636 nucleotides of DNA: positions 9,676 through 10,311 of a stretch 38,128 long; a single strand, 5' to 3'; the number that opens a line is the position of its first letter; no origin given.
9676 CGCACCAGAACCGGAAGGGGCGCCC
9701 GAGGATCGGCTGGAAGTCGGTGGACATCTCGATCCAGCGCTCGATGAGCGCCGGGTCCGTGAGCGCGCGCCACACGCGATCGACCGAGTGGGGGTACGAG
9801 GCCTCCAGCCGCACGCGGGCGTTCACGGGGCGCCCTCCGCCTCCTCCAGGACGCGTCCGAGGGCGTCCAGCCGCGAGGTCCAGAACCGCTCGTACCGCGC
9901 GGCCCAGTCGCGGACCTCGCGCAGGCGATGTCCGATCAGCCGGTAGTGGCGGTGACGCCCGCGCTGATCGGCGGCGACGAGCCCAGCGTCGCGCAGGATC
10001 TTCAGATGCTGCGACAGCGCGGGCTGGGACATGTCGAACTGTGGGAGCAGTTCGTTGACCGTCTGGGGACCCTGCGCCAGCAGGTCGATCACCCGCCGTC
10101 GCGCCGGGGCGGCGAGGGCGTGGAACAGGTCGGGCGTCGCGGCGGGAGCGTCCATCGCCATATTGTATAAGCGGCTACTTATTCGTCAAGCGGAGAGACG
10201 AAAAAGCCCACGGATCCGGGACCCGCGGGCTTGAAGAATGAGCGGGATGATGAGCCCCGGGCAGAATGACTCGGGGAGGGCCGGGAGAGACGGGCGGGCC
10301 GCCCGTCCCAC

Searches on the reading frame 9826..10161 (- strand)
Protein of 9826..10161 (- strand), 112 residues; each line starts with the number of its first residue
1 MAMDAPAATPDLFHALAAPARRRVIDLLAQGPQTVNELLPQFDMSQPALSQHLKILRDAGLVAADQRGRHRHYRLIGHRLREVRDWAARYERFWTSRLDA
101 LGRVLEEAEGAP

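Call 18: search_protein_families(library=pfam, proteins=[window:9826-10161:-], max_evalue=0.001)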
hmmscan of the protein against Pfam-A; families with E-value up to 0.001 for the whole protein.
window:9826-10161:- (112 aa): 5 families
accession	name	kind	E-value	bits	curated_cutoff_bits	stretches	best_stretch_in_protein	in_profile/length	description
PF01022.26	HTH_5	-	4.8e-16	58.8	22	1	19-62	2-45/47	Bacterial regulatory protein, arsR family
PF12840.13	HTH_20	-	4.1e-12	46.3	27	1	16-62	1-48/51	Helix-turn-helix domain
PF12802.13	MarR_2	-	1.8e-05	25.2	27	1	23-64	9-52/61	MarR family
PF24033.1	DUF7342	-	7.8e-05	23.1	31.6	1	25-76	10-61/150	Family of unknown function (DUF7342)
PF25213.1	HVO_A0261_N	-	0.00011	22.5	35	1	17-74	9-62/86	HVO_A0261 N-terminal domain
